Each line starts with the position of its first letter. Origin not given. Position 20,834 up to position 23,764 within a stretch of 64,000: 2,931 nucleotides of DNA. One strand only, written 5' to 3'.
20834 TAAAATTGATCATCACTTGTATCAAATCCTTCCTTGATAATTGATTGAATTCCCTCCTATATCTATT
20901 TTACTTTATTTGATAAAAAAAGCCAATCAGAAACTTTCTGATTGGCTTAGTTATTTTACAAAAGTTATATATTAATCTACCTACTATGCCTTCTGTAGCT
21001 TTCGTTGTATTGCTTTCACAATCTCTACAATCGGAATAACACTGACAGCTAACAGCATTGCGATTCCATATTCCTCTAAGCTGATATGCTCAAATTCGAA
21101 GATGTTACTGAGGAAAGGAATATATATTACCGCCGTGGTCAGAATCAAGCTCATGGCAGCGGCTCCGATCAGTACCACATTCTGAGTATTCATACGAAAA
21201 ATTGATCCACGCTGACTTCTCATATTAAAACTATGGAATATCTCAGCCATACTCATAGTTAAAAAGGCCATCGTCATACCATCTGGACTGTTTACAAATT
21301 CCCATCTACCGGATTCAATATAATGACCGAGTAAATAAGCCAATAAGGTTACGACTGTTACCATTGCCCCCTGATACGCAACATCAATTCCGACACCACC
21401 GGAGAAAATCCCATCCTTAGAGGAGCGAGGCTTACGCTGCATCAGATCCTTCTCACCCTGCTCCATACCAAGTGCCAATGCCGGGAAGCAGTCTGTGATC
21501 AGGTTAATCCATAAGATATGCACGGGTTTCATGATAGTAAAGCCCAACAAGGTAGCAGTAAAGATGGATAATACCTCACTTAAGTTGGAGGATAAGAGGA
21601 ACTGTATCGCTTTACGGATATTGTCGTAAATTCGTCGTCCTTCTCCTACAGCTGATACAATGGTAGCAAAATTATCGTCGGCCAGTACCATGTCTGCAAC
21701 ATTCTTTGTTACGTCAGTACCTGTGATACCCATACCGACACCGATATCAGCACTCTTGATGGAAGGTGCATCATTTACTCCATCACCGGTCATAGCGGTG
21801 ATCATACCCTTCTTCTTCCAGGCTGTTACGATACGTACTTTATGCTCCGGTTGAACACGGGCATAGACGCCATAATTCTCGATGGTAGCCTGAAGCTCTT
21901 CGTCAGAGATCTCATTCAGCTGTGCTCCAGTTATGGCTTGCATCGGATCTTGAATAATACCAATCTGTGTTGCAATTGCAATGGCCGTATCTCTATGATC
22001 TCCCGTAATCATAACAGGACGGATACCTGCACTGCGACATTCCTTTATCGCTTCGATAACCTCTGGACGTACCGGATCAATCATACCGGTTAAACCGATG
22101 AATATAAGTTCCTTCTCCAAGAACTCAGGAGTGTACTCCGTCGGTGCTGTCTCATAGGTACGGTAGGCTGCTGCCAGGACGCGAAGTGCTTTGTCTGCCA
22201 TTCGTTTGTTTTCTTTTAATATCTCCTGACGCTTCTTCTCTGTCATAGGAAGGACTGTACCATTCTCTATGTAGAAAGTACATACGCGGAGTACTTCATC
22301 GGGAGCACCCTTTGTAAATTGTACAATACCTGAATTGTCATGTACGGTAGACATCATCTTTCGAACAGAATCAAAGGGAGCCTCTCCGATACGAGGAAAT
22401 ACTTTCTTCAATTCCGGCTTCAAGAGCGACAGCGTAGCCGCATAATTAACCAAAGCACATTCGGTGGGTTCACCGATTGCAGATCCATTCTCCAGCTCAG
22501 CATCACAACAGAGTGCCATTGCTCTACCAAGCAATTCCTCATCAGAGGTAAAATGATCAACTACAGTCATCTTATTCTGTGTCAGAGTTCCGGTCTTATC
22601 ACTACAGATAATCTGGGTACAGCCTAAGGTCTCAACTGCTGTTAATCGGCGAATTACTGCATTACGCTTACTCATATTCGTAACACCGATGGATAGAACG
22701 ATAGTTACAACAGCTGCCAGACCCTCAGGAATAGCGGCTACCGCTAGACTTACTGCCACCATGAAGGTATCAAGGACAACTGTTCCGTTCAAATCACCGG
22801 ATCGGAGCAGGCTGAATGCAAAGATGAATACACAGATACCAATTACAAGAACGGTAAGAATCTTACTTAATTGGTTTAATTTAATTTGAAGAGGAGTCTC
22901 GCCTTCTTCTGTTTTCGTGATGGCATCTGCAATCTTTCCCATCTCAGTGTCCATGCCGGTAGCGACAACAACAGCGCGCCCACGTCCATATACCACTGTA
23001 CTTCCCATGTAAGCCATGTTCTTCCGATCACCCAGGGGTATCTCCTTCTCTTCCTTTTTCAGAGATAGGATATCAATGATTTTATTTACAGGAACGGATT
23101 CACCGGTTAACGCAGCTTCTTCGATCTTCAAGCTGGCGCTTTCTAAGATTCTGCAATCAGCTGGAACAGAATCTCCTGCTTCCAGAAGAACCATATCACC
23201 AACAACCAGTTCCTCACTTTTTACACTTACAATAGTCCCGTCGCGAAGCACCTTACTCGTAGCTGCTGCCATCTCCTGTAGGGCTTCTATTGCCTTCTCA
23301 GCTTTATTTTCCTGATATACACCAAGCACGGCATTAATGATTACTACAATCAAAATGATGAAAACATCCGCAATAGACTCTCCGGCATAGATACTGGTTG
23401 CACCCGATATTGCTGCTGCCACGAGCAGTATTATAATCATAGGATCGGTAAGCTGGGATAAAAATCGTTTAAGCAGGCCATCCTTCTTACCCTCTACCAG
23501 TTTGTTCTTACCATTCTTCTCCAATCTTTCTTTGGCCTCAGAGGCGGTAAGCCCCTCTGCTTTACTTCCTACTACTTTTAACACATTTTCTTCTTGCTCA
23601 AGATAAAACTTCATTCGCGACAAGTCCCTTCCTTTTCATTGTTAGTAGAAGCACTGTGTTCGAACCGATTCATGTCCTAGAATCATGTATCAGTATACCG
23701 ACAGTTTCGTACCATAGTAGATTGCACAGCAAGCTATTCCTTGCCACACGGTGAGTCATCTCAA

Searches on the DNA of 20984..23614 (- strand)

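Call 12: search_rna_families(sources=[L014, L022, L059, L061, L075, L020, L031, L038, L053, L079, L046, L001, L002, L003, L004, L005], threshold=gathering, show_alignments=2)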
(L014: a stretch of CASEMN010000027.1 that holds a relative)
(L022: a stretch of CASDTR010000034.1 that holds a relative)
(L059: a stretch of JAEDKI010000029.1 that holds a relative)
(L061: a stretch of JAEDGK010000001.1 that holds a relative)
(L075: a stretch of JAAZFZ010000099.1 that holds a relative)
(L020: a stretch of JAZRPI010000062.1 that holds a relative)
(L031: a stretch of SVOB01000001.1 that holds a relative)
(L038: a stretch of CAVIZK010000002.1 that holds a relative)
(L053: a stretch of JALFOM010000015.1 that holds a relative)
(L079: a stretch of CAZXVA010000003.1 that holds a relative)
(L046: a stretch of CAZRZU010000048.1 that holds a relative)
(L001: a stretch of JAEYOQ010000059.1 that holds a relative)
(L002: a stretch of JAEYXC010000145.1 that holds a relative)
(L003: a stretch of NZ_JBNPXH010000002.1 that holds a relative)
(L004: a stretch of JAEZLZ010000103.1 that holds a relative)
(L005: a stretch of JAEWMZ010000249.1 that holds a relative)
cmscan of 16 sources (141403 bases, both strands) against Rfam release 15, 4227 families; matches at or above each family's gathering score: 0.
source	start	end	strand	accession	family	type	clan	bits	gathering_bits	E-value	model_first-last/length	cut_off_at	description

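Call 13: search_rna_families(source=L014, start=2600, end=2870, threshold=evalue, max_evalue=10, show_alignments=3)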
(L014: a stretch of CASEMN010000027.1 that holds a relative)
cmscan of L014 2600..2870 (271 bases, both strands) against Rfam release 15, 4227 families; matches with E-value up to 10: 4.
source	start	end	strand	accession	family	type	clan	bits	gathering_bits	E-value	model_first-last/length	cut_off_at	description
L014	2693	2805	+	RF00080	Manganese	Cis-reg; riboswitch;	-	16.4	45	0.01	1-177/177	no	Manganese Mn2+ riboswitch aptamer (yybP-ykoY)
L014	2789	2827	-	RF04063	MIR2629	Gene; miRNA;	-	12.7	60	2.7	1-66/66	no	MIR2629 microRNA precursor family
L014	2827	2870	-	RF02271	uc_338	Cis-reg;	-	12.3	120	0.93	137-180/180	5'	TUC338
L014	2782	2820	+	RF04063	MIR2629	Gene; miRNA;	-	12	60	4.4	1-66/66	no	MIR2629 microRNA precursor family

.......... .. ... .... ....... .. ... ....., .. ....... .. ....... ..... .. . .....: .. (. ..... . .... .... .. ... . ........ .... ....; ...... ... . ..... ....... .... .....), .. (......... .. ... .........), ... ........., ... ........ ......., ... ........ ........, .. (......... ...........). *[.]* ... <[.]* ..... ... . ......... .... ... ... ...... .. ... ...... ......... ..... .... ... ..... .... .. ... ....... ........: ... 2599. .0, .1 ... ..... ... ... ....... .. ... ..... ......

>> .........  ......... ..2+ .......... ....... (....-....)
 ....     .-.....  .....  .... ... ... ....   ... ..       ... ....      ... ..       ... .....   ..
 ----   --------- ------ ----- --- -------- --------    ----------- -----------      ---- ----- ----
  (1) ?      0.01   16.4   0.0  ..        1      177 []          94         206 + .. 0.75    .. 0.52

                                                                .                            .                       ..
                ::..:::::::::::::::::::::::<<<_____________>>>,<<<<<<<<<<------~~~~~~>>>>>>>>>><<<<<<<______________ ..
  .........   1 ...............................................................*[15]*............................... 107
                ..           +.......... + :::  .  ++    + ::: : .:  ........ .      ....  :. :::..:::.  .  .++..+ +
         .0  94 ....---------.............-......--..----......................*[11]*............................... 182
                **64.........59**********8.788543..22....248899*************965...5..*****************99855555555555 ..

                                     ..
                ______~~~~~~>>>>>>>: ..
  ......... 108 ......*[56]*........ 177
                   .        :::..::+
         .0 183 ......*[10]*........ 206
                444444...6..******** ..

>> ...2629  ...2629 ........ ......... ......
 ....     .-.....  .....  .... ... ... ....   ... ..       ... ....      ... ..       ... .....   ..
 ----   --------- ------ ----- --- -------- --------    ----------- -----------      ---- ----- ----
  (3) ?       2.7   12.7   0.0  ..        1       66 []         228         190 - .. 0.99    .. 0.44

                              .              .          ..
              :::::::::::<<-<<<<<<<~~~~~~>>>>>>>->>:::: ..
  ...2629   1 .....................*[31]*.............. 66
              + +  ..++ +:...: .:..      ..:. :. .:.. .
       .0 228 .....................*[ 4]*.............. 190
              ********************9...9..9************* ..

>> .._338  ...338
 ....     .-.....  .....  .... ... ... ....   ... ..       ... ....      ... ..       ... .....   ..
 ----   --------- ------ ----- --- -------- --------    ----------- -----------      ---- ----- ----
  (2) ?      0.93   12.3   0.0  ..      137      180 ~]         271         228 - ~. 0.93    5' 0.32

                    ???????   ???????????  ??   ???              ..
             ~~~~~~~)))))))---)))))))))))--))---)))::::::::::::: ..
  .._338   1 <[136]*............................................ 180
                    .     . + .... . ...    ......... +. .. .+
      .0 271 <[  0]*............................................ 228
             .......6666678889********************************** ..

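Call 36: search_rna_families(source=L013, start=3815, end=3925, threshold=evalue, max_evalue=10, show_alignments=2)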
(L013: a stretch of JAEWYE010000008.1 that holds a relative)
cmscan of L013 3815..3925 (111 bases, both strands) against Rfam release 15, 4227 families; matches with E-value up to 10: 3.
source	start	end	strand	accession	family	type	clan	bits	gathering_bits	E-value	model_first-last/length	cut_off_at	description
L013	3827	3888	+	RF03051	RAGATH-26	Gene; sRNA;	-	12.7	86.3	3.2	15-76/76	no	RAGATH-26 RNA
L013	3867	3909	+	RF02929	algC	Cis-reg;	-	11.9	33.8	6.9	1-52/52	no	algC RNA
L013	3886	3903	+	RF01977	HOTAIRM1_3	Gene; lncRNA;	-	7.9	37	7.5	1-59/59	no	HOX antisense intergenic RNA myeloid 1 conserved region 3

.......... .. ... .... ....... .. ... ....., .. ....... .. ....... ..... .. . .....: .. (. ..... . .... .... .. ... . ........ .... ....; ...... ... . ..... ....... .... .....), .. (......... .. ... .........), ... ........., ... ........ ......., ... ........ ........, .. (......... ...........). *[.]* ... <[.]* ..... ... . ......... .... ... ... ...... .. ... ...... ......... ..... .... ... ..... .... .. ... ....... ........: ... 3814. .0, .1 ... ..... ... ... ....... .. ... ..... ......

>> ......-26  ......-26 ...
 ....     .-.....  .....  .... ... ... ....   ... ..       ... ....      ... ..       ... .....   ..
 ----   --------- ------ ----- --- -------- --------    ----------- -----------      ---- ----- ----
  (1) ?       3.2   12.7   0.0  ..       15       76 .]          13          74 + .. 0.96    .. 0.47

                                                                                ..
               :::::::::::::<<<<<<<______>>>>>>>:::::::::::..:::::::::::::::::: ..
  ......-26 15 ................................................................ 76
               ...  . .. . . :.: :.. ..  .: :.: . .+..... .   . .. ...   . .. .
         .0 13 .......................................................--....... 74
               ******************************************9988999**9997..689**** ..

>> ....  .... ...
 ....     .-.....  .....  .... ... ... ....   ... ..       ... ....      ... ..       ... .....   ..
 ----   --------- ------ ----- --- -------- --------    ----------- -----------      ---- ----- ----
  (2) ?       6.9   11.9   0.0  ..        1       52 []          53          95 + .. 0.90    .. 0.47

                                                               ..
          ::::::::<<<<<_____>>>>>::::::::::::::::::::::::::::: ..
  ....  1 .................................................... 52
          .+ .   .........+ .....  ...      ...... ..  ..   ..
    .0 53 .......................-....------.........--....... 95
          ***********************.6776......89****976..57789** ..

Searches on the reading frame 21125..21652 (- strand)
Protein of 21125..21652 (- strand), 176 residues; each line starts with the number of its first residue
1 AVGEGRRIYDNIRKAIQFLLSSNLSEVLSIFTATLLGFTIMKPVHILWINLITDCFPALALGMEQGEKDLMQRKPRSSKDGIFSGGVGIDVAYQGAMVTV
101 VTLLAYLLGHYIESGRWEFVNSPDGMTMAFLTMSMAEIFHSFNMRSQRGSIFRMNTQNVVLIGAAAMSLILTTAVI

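Call 63: search_solved_structures(query=window:21125-21652:-, max_evalue=1e-10, show_alignments=5)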
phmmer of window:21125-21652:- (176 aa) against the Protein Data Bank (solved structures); distinct sequences matched with E-value up to 1e-10: 46.
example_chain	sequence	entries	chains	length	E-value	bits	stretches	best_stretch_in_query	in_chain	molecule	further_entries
9euq_A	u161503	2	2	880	1.3e-23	86.4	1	1-171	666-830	Calcium-transporting ATPase lmo0841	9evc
6zhf_A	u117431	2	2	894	1.3e-23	86.4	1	1-171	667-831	Calcium-transporting ATPase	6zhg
6zhh_A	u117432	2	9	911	1.4e-23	86.4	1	1-171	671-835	Calcium-transporting ATPase | Calcium-transporting ATPase lmo0841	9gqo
8owa_A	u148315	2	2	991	1.5e-22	83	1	1-102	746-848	Sarcoplasmic/endoplasmic reticulum calcium ATPase 1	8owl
6rb2_A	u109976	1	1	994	1.5e-22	83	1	1-102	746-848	Sarcoplasmic/endoplasmic reticulum calcium ATPase 1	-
1iwo_A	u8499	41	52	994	1.5e-22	83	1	1-102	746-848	Sarcoplasmic/endoplasmic reticulum calcium ATPase 1 | Sarcoplasmic/endoplasmic reticulum calcium ATPase 1a | Sarcoplasmic/endoplasmic reticulum calcium ATPase 1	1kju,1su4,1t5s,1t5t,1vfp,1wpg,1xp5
4bew_A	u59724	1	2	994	1.5e-22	83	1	1-102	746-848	SARCOPLASMIC/ENDOPLASMIC RETICULUM CALCIUM ATPASE 1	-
2dqs_A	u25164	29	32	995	1.5e-22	83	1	1-102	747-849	Sarcoplasmic/endoplasmic reticulum calcium ATPase 1 | SERCA1a | SARCOPLASMIC ENDOPLASMIC RETICULUM CALCIUM ATPASE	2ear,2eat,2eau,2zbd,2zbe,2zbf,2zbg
4nab_A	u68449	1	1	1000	1.5e-22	83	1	1-102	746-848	Sarcoplasmic/endoplasmic reticulum calcium ATPase 1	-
5zmw_A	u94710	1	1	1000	1.5e-22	83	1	1-102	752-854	Sarcoplasmic/endoplasmic reticulum calcium ATPase 1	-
5zmv_A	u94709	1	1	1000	1.5e-22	83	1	1-102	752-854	Sarcoplasmic/endoplasmic reticulum calcium ATPase 1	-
3w5b_A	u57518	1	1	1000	1.5e-22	83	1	1-102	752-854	SERCA1a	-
27qy_A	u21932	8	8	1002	1.5e-22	83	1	1-102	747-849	Sarcoplasmic/endoplasmic reticulum calcium ATPase 1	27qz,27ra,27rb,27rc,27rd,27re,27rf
7bt2_A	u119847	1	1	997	2.9e-22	82.1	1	1-98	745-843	Sarcoplasmic/endoplasmic reticulum calcium ATPase 2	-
6jju_A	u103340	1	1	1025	3.1e-22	82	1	1-98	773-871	Sarcoplasmic/endoplasmic reticulum calcium ATPase 2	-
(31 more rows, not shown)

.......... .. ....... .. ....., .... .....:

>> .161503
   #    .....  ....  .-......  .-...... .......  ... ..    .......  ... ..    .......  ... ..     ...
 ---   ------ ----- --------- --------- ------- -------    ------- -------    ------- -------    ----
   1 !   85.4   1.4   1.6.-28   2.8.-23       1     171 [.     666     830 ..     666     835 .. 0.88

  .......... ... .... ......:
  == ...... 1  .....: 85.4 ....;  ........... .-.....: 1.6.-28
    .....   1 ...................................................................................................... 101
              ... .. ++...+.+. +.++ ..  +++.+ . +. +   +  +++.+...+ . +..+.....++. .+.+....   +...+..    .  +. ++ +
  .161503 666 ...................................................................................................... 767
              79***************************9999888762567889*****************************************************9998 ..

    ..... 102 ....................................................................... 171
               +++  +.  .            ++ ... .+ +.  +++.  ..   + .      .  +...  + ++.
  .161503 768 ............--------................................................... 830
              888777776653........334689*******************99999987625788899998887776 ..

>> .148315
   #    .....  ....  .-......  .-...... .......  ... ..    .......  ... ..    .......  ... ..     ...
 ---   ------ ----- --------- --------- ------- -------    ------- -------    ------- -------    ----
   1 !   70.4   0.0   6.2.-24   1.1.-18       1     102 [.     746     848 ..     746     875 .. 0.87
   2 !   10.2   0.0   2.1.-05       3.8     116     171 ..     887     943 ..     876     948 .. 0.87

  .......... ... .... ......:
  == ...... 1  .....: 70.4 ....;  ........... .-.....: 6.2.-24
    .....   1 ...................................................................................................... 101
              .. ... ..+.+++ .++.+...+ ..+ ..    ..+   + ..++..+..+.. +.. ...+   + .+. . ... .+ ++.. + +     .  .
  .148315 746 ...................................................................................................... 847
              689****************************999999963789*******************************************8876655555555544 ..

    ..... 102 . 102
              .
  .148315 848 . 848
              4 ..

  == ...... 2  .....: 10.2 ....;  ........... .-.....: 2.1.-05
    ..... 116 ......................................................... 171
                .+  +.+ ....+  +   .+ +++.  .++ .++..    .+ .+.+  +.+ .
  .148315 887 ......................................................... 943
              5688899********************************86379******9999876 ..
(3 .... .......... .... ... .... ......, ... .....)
